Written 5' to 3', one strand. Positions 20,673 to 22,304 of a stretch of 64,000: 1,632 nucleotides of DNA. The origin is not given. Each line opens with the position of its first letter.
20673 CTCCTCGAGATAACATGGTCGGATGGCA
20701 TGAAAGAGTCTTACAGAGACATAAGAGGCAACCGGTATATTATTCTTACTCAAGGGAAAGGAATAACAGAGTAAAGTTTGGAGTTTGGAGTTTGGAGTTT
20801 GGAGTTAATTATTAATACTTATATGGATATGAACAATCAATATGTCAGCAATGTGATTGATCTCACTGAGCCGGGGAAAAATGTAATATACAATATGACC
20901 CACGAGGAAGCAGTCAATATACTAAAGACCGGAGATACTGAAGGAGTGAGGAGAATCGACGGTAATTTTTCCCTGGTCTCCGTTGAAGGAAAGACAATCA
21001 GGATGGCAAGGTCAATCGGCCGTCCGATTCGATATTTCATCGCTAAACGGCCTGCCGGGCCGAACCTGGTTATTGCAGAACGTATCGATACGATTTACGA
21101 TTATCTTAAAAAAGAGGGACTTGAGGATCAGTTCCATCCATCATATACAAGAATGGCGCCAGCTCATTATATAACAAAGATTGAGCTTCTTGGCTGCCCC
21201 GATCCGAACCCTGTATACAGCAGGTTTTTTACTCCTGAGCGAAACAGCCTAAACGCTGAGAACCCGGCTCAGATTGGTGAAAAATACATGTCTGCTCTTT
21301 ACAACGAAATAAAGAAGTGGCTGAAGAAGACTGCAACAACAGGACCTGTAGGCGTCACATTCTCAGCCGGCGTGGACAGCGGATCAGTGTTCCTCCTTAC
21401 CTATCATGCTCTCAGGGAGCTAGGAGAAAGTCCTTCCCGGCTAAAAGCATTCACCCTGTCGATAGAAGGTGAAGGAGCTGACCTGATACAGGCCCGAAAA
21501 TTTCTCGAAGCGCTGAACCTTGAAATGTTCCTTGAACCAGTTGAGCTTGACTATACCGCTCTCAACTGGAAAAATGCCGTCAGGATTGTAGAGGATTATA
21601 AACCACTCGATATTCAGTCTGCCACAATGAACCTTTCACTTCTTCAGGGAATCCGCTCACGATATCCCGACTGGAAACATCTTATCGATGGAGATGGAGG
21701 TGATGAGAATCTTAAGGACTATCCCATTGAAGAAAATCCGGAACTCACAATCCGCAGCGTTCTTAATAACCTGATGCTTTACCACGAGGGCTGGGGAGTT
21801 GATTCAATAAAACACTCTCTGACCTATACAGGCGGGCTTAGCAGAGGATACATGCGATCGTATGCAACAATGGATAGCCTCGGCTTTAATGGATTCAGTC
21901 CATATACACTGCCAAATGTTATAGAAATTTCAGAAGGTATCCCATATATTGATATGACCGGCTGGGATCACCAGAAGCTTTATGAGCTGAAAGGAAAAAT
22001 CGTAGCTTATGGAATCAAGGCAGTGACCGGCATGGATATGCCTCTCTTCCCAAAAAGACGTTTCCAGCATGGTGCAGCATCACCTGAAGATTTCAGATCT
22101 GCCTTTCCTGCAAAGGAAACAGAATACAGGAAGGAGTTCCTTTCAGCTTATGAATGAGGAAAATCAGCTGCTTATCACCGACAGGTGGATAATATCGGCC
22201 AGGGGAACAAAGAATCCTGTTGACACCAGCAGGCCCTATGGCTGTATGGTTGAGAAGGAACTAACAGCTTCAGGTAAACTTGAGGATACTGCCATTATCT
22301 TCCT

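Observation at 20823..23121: Translationally coupled AsnB-like adenylating enzyme (no glutaminase nucleophile) and RaSEA/TIGR01210-like radical SAM enzyme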

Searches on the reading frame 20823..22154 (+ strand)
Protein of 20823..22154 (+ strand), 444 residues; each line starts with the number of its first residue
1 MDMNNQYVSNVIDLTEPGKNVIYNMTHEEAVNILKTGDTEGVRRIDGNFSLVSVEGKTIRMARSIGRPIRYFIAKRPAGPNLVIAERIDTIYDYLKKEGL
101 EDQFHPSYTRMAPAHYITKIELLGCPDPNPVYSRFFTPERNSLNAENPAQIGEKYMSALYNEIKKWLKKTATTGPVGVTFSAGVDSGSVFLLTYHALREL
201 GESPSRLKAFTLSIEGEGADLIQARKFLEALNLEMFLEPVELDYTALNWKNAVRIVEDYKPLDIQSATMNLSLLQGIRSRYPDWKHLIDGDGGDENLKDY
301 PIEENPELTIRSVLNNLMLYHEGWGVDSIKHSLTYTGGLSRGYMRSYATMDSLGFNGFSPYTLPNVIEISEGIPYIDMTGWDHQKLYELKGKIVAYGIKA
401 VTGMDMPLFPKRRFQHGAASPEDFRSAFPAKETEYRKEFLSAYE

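Call 6: search_protein_families(library=pfam, proteins=[window:20823-22154:+], max_evalue=0.01)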
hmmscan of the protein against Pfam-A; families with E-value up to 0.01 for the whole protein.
window:20823-22154:+ (444 aa): 1 family
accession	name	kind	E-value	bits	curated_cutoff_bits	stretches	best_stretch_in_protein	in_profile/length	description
PF00733.27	Asn_synthase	-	3.2e-10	40.7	21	1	171-306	15-141/354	Asparagine synthase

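Call 7: search_protein_families(library=ncbifam, proteins=[window:20823-22154:+], max_evalue=0.01)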
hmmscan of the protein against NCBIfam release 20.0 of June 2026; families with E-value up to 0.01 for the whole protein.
window:20823-22154:+ (444 aa): 1 family
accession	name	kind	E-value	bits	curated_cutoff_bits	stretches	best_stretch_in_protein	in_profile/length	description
TIGR01536.1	asn_synth_AEB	equivalog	1.7e-08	34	267.1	1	101-301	193-372/517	asparagine synthase (glutamine-hydrolyzing)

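Call 8: search_solved_structures(query=window:20823-22154:+, max_evalue=1, show_alignments=2)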
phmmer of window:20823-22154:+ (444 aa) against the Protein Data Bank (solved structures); distinct sequences matched with E-value up to 1: 0.

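Call 10: find_homologous_proteins(query=window:20823-22154:+)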
Query window:20823-22154:+ (444 aa): 8000 proteins with E <= 0.001 among 8000 candidates; the best 120 are listed.
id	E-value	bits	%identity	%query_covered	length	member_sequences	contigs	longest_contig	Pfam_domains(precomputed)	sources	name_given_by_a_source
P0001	0.0e+0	1020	100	100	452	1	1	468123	PF00733.28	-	-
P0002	1.6e-274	929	91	100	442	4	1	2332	PF00733.28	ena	-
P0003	4.9e-274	927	90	100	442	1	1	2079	PF00733.28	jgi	-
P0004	2.5e-269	912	89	100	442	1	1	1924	PF00733.28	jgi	-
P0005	6.5e-259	877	85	100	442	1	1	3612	PF00733.28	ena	-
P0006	2.2e-257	872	83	100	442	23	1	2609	PF00733.28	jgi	jgi:asparagine synthase (glutamine-hydrolysing)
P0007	6.2e-257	871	83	100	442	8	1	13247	PF00733.28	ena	-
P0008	6.9e-257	871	84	100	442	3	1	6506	PF00733.28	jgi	-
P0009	9.6e-257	870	83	100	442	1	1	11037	PF00733.28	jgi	jgi:asparagine synthase (glutamine-hydrolysing)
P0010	1.6e-256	870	84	100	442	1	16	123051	PF00733.28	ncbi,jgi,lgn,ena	jgi:asparagine synthase (glutamine-hydrolysing)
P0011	1.4e-255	866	83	100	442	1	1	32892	PF00733.28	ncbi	-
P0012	2.9e-254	862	82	100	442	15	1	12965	PF00733.28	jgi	jgi:asparagine synthase (glutamine-hydrolysing)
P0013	6.0e-254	861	83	100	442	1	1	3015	PF00733.28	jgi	jgi:asparagine synthase (glutamine-hydrolysing)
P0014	6.4e-254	861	83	100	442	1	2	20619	PF00733.28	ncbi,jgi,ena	jgi:asparagine synthase (glutamine-hydrolysing)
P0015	1.0e-253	860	81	100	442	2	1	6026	PF00733.28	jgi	jgi:asparagine synthase (glutamine-hydrolysing)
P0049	1.0e-250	851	83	100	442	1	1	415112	PF00733.28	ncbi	-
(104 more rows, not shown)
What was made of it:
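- Source annotations call the first protein 'asparagine synthase (glutamine-hydrolysing)' (call 10).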

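Call 14: find_related_loci(query=window:20823-22154:+, collection=genome_contigs, flank=6000)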
Query window:20823-22154:+ (444 aa) in genome_contigs; peptide patterns used: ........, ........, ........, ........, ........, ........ (x = any residue, [..] = any of these).
600 stretches matched a pattern (row limit reached: there are more); 574 encode a relative of the query (tblastn E <= 1e-3); the best 80 are kept; 80 distinct loci.
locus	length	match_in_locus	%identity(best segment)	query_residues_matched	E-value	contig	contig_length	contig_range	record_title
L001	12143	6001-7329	84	2-444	0e+0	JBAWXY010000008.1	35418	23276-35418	MAG: Bacteroidota bacterium isolate ELA075 MAG075_8, whole genome shotgun sequence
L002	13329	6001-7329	82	2-444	0e+0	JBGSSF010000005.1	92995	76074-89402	MAG: Bacteroidales bacterium isolate JTS-AC376 k141_172648, whole genome shotgun sequence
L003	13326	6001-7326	82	3-444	0e+0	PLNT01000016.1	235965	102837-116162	MAG: Bacteroidales bacterium isolate fen_974 73.20120800_E1X.13_contig_226, whole genome shotgun sequence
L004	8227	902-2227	82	3-444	0e+0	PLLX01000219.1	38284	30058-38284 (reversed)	MAG: Bacteroidales bacterium isolate fen_983 73.20120800_E3S.44_contig_305, whole genome shotgun sequence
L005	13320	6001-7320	82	5-444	0e+0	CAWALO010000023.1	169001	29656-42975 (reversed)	MAG: uncultured Bacteroidales bacterium isolate MFD04716.bin.2.270 genome assembly, contig: contig_4366, whole genome sh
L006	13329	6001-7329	81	2-444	0e+0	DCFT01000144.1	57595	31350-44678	MAG TPA_asm: Bacteroidales bacterium UBA1797 UBA1797_contig_190, whole genome shotgun sequence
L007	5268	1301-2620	81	5-444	0e+0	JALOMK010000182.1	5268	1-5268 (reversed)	MAG: Bacteroidales bacterium isolate Prado049 scaffold_31840, whole genome shotgun sequence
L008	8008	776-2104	79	2-444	0e+0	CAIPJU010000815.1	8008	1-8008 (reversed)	MAG: uncultured Bacteroidetes bacterium isolate Umea3p4_bin-0738 genome assembly, contig: bin-0738:0815/1105, whole geno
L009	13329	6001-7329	79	2-444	0e+0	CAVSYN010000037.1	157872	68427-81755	MAG: uncultured Bacteroidales bacterium isolate MFD02809.bin.1.200 genome assembly, contig: contig_94916, whole genome s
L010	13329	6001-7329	79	2-444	0e+0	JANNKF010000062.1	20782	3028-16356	MAG: Bacteroidales bacterium isolate SOY_4_C_metabat_21 SOY_4_C_k141_2436225, whole genome shotgun sequence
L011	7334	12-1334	79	4-444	0e+0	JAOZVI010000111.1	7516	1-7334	MAG: Flavobacteriaceae bacterium isolate GMC9.metabat2.69_sub GMC9_4827_length_7516_cov_15.804316, whole genome shotgun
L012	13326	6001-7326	79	3-444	0e+0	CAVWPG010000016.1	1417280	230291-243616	MAG: uncultured Bacteroidales bacterium isolate MFD05442.bin.2.79 genome assembly, contig: contig_7985, whole genome sho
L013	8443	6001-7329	81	2-444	0e+0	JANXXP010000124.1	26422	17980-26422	MAG: Bacteroidetes bacterium isolate GL140_3_metabat_15_sub GL140_3_k141_404829, whole genome shotgun sequence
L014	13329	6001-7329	79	2-444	0e+0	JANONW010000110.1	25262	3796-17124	MAG: Prolixibacteraceae bacterium isolate VAR_43_metabat_282_sub VAR_43_k141_2183806, whole genome shotgun sequence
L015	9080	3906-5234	79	2-444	0e+0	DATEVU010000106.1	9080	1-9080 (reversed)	MAG TPA_asm: Bacteroidales bacterium isolate SMAG_U8375 k141_3170561, whole genome shotgun sequence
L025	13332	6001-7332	77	1-444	0e+0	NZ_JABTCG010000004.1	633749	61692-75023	Maribacter arenosus strain CAU 1321 contig4, whole genome shotgun sequence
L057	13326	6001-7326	71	3-444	0e+0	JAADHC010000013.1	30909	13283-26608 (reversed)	MAG: Chlorobiota bacterium isolate M_MetaBat.158 contig-127_1652, whole genome shotgun sequence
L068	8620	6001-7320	64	4-444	0e+0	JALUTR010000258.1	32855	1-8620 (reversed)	MAG: Candidatus Neomarinimicrobiota bacterium isolate 128-326_maxbin2_scaf2bin.003 128-326_scaffold_469_c1, whole genome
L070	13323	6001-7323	62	3-444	0e+0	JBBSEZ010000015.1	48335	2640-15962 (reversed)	MAG: Gemmatales bacterium isolate LS1_sbin.68 LS1_sbin.68_K_1451542_L_48335_cov_14.0000, whole genome shotgun sequence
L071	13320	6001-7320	62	4-444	0e+0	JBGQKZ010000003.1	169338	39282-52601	MAG: Gemmataceae bacterium isolate OBJ2_061818_050_5 k141_3727170_length_169338_cov_23.9944, whole genome shotgun sequen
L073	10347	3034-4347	63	5-444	0e+0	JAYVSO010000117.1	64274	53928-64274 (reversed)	MAG: Verrucomicrobiota bacterium isolate GL74_DN_concoct_278 GL74_DN_concoct_278_116, whole genome shotgun sequence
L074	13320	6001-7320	61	3-444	0e+0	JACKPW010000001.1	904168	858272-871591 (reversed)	MAG: Verrucomicrobiales bacterium isolate HK-STAS-VERR-4 HK-STAS-VERR-4_1, whole genome shotgun sequence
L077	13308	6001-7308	60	8-444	0e+0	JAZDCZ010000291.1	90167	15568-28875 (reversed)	MAG: Gemmatimonadota bacterium isolate LQ108M_Bin_24 LQ108M_Bin_24_scaffold_292, whole genome shotgun sequence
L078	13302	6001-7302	60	10-444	0e+0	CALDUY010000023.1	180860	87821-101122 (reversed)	MAG: uncultured Gemmataceae bacterium isolate N1_Bin_METABAT__212_1 genome assembly, contig: c_000000311987, whole genom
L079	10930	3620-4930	61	5-443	0e+0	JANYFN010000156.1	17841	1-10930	MAG: Limisphaerales bacterium isolate 339R_metabinner_32 339R_k141_602482, whole genome shotgun sequence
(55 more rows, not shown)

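Call 20: search_protein_families(library=pfam, proteins=[L071:8263-9747:+, L057:10243-11682:+, L025:65-709:+, L068:140-1210:+, L068:4929-5804:+, L073:1246-2916:+, L074:7331-8209:+, L078:4628-5989:+, L077:5219-5977:+, L070:7486-9750:+], max_evalue=0.001)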
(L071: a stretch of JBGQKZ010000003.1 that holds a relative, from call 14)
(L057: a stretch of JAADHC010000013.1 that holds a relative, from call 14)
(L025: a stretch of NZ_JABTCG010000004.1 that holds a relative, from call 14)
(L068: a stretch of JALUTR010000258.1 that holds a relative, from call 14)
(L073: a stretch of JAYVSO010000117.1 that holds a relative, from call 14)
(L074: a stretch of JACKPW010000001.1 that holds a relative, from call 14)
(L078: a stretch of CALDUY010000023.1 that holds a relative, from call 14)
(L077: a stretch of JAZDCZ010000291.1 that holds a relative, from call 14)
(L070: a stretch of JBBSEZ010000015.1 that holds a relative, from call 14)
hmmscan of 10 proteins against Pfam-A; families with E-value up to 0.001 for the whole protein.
L071:8263-9747:+ (495 aa): 9 families
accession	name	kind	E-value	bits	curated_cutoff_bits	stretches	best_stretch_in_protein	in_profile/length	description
PF01266.30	DAO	-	6.2e-11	42.9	27.9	1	8-212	1-231/353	FAD dependent oxidoreductase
PF12831.13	FAD_oxidored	-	1.6e-09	38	27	1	8-40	1-33/416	FAD dependent oxidoreductase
PF04820.20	Trp_halogenase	-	1.9e-08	34.1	21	0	8-55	1-52/458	Tryptophan halogenase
PF01494.25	FAD_binding_3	-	1.4e-07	31.5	22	0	6-38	1-33/349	FAD binding domain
PF00890.30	FAD_binding_2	-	2e-07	31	20.4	1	8-187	1-202/414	FAD binding domain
PF07992.20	Pyr_redox_2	-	6.8e-06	26.1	26.1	1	8-42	2-37/291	Pyridine nucleotide-disulphide oxidoreductase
PF13450.12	NAD_binding_8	-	6.2e-05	23.6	21.9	1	11-46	1-36/68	NAD(P)-binding Rossmann-like domain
PF00070.33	Pyr_redox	-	6.3e-05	23.8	22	0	9-42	2-35/82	Pyridine nucleotide-disulphide oxidoreductase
PF05834.18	Lycopene_cycl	-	0.00063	19.4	23.4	0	8-43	1-38/380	Lycopene cyclase protein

L057:10243-11682:+ (480 aa): 1 family
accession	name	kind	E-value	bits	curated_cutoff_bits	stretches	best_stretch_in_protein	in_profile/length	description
PF18582.6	HZS_alpha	-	2.3e-16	60.5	26.6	1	374-439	33-98/98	Hydrazine synthase alpha subunit middle domain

L025:65-709:+ (215 aa): 2 families
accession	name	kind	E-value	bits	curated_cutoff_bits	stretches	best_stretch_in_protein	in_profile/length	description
PF13458.12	Peripla_BP_6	-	3.1e-05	24.2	31.7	1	4-199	128-330/343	Periplasmic binding protein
PF01094.35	ANF_receptor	-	3.6e-05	23.4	25.4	1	142-206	268-350/353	Receptor family ligand binding region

L068:140-1210:+ (357 aa): 0 families

L068:4929-5804:+ (292 aa): 16 families
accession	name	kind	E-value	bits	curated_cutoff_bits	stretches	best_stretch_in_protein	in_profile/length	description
PF07719.23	TPR_2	-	3e-18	64.8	27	1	84-114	2-32/34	Tetratricopeptide repeat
PF13432.12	TPR_16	-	7e-17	62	32.7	2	160-224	1-64/65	Tetratricopeptide repeat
PF00515.34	TPR_1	-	1.6e-15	56.6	27.8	1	84-114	2-32/34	Tetratricopeptide repeat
PF13181.12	TPR_8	-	8.2e-15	54.1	25.7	0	191-220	2-31/34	Tetratricopeptide repeat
PF13414.12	TPR_11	-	5.2e-14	52.1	26.8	2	90-128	1-39/42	TPR repeat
PF13431.12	TPR_17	-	3.9e-13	49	24.4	1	71-103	1-33/34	Tetratricopeptide repeat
PF14559.12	TPR_19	-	9.7e-12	45.5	25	1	62-119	4-61/68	Tetratricopeptide repeat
PF13428.12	TPR_14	-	1e-10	41.6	23.5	1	84-126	2-44/44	Tetratricopeptide repeat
PF23914.1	TPR_CcmH_CycH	-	9.4e-08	32.5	42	1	63-182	30-147/158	Cytochrome c-type biogenesis protein H TPR domain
PF13174.12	TPR_6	-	2.9e-07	31.1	26.3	1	84-114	1-31/33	Tetratricopeptide repeat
PF13424.12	TPR_12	-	2e-05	25.1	30.1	0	59-112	13-74/77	Tetratricopeptide repeat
PF09976.15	TPR_21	-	2.8e-05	24.4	25.5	0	115-224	69-180/193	Tetratricopeptide repeat-like domain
PF25062.1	ARM_TT21_N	-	2.9e-05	24.3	40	0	147-219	87-164/222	Tetratricopeptide repeat protein 21 N-terminal ARM repeat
PF12895.13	ANAPC3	-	6.1e-05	23.7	27.2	0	65-128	5-67/82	Anaphase-promoting complex, cyclosome, subunit 3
PF25063.1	ARM_TT21_C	-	0.00031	21.1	35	0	77-164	89-172/209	Tetratricopeptide repeat protein 21 C-terminal ARM domain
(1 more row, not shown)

L073:1246-2916:+ (557 aa): 1 family
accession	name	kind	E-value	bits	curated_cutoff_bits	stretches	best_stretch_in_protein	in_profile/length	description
PF07394.17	DUF1501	-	2.3e-18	67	27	1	50-454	2-329/390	Protein of unknown function (DUF1501)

L074:7331-8209:+ (293 aa): 0 families

L078:4628-5989:+ (454 aa): 3 families
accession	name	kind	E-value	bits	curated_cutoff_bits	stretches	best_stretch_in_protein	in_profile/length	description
PF13360.13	PQQ_2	-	1.3e-21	77.7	27.6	1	167-324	13-136/233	Outer membrane protein assembly factor BamB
PF13570.13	Beta-prop_ACSF4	-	8e-10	39.1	133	1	73-262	121-277/329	Beta-alanine-activating enzyme, beta-propeller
PF01011.28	PQQ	-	1.2e-06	27.9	26.7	0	89-240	51-213/595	Glucose/ethanol/alcohol dehydrogenase, beta-propeller domain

L077:5219-5977:+ (253 aa): 1 family
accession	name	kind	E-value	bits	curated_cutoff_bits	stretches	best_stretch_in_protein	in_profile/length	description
PF04116.19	FA_hydroxylase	-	1.4e-15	58.3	31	1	78-238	1-132/132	Fatty acid hydroxylase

L070:7486-9750:+ (755 aa): 6 families
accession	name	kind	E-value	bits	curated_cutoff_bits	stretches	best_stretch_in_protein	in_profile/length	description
PF01266.30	DAO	-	5e-11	43.2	27.9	1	266-451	1-209/353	FAD dependent oxidoreductase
PF04820.20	Trp_halogenase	-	3.2e-09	36.6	21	0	266-311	1-50/458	Tryptophan halogenase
PF01494.25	FAD_binding_3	-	4.2e-06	26.7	22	0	265-296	2-33/349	FAD binding domain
PF07992.20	Pyr_redox_2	-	5.2e-06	26.5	26.1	0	265-300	143-178/291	Pyridine nucleotide-disulphide oxidoreductase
PF12831.13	FAD_oxidored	-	0.00012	21.9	27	0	266-453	1-153/416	FAD dependent oxidoreductase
PF13450.12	NAD_binding_8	-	0.00014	22.6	21.9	1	269-299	1-31/68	NAD(P)-binding Rossmann-like domain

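Call 31: search_solved_structures(query=A1, max_evalue=1, show_alignments=3)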
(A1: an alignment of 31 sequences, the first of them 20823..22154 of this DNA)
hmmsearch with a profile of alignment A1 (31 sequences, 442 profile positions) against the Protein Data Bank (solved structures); distinct sequences matched with E-value up to 1: 0.
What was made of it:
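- On Lasso peptide cyclase / beta-lactam synthetase clades: No PDB sequence hit at E<=1 with the single sequence or the profile (calls 8, 31).
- Closest known: Asparagine synthetase B superfamily. Different: No PDB sequence match is found, even with a profile (calls 8, 31).
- It has no sequence match to any solved AsnB-family structure, even with a profile query (calls 8, 31).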

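Call 33: find_encoding_contigs(protein=P0049, flank=10000, max_places=2)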
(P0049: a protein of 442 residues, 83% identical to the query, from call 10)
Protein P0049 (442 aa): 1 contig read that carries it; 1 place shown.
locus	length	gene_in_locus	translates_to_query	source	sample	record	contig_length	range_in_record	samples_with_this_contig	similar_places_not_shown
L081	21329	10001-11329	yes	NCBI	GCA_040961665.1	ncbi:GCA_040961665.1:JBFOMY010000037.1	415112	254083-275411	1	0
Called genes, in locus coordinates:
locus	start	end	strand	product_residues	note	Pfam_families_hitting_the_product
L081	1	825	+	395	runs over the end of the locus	-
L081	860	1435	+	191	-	PF01042:Ribonuc_L-PSP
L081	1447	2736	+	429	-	PF13458:Peripla_BP_6, PF01094:ANF_receptor, PF13433:Peripla_BP_5 (weak)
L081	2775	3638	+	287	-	PF00793:DAHP_synth_1, PF03102:NeuB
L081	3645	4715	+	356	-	PF13433:Peripla_BP_5 (faint), PF13458:Peripla_BP_6, PF01094:ANF_receptor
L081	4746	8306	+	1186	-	PF07719:TPR_2 (faint), PF13174:TPR_6 (faint), PF13181:TPR_8 (faint), PF13424:TPR_12 (faint), PF00515:TPR_1 (weak), PF13414:TPR_11 (weak), PF14559:TPR_19 (weak), PF13517:FG-GAP_3, +5 more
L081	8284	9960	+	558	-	PF13517:FG-GAP_3, PF07593:UnbV_ASPIC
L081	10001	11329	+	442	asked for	PF00733:Asn_synthase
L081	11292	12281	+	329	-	PF04055:Radical_SAM (weak)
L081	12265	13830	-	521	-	-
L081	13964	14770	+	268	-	PF03618:Kinase-PPPase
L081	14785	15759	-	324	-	PF06439:3keto-disac_hyd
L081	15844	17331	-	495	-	PF24981:Beta-prop_ATRN-LZTR1 (faint), PF01344:Kelch_1 (faint), PF24681:Kelch_KLHDC2_KLHL20_DRC7 (weak), PF24996:NANM (weak)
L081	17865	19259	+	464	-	PF00877:NLPC_P60 (weak)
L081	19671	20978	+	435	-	PF00512:HisKA, PF02518:HATPase_c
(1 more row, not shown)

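Call 39: predict_structure(alignment_id=A2)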
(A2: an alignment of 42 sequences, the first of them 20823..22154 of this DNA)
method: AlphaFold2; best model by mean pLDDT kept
length: 444 residues; sequences in the alignment: 42
mean_pLDDT: 51.5   pTM: 0.52
mean pLDDT of the five models: 51.5, 49.4, 45.8, 44.3, 43.5
residues with pLDDT >= 90: 12; 70-90: 90; 50-70: 89; < 50: 253
segments of 3 or more residues with pLDDT < 50: 1-11, 17-28, 41-69, 104-141, 213-216, 242-275, 284-348, 362-376, 411-444
pLDDT, mean of each block of 10 residues (from residue 1): 33 49 41 52 38 28 34 49 56 69 43 29 26 35 65 77 78 77 71 91 84 53 80 79 46 34 40 50 45 35 43 43 30 30 44 62 44 47 63 84 82 34 41 40 36
secondary structure, 60 per line:
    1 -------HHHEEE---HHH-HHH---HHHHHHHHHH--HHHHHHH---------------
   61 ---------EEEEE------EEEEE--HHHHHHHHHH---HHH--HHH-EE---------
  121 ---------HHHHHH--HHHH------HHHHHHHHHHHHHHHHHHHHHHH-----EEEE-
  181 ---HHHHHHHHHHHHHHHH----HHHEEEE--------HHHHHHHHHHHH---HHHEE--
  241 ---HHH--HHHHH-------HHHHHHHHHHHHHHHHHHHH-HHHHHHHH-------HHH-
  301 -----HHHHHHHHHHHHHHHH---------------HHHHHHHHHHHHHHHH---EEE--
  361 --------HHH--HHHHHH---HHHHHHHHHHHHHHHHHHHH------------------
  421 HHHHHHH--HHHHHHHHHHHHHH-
elements in order: E11-13 H27-36 H39-45 E70-74 E81-85 H88-97 H130-135 H138-141 H148-170 E176-179 H184-199 E207-210 H219-230 H249-253 H261-280 H282-289 H306-321 H337-352 E356-358 H374-379 H383-402 H421-427 H430-443
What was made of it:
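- The AsnB-like structure model is poor (pLDDT 51.5, call 39), so no substrate pocket could be examined.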

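Call 44: fold_search(model_id=the predicted structure, library=pdb)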
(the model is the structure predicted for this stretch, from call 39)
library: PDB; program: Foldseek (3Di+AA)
matches with E <= 10: 1032; with E <= 0.001: 15
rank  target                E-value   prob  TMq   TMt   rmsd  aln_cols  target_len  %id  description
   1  3dla_B                1.7e-04  0.89  0.17  0.12  24.0       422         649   14  X-ray crystal structure of glutamine-dependent NAD+ synthetase from Mycobacterium tuberculosis bound to NaAD+ and DON (released 2009-03-10)
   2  8sue_B                2.6e-04  0.99  0.25  0.22  18.2       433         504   14  Human asparagine synthetase (apo-ASNS) (released 2024-05-22)
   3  6gq3_A                2.9e-04  1.00  0.23  0.21  20.1       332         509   15  Human asparagine synthetase (ASNS) in complex with 6-diazo-5-oxo-L-norleucine (DON) at 1.85 A resolution (released 2019-09-18)
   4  3dla_A                3.3e-04  0.98  0.19  0.14  20.5       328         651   15  X-ray crystal structure of glutamine-dependent NAD+ synthetase from Mycobacterium tuberculosis bound to NaAD+ and DON (released 2009-03-10)
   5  2pz8_A                3.5e-04  0.98  0.19  0.27  20.5       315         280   14  NAD+ Synthetase from Bacillus anthracis with AMP-CPP and Mg2+ (released 2007-07-31)
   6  6ofc_A                5.3e-04  0.91  0.20  0.14  23.6       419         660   16  Crystal structure of M. tuberculosis glutamine-dependent NAD+ synthetase complexed with Sulfonamide derivative 1, pyro (released 2020-01-08)
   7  3sdb                  5.3e-04  0.82  0.17  0.12  23.6       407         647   13  Crystal structure of C176A mutant of glutamine-dependent NAD+ synthetase from M. tuberculosis in apo form (released 2012-04-11)
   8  9b6c_A                5.6e-04  1.00  0.26  0.23  15.0       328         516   15  Human asparagine synthetase Arg-142 to Ile-142 (R142I) variant (released 2025-01-08)
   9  8sue_A                7.6e-04  1.00  0.24  0.21  14.9       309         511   16  Human asparagine synthetase (apo-ASNS) (released 2024-05-22)
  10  3szg_B                7.6e-04  0.82  0.17  0.12  23.5       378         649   13  Crystal structure of C176A glutamine-dependent NAD+ synthetase from M. tuberculosis bound to AMP/PPi and NaAD+ (released 2012-04-11)
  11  6utp_A                8.4e-04  0.97  0.17  0.28  21.1       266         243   15  LarE, a sulfur transferase involved in synthesis of the cofactor for lactate racemase in complex with cobalt (released 2019-11-06)
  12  3seq_B                9.3e-04  0.92  0.20  0.14  21.9       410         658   14  Crystal structure of C176A mutant of glutamine-dependent NAD+ synthetase from M. tuberculosis in complex with AMPCPP a (released 2012-04-11)
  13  3szg_D                9.3e-04  0.75  0.18  0.13  24.5       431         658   14  Crystal structure of C176A glutamine-dependent NAD+ synthetase from M. tuberculosis bound to AMP/PPi and NaAD+ (released 2012-04-11)
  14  3syt_D                9.8e-04  0.93  0.19  0.14  20.2       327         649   15  Crystal structure of glutamine-dependent NAD+ synthetase from M. tuberculosis bound to AMP/PPi, NAD+, and glutamate (released 2012-04-11)
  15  3sez_B                9.8e-04  0.92  0.18  0.13  21.1       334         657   14  Crystal structure of C176A mutant of glutamine-dependent NAD+ synthetase from M. tuberculosis in complex with ATP and  (released 2012-04-11)
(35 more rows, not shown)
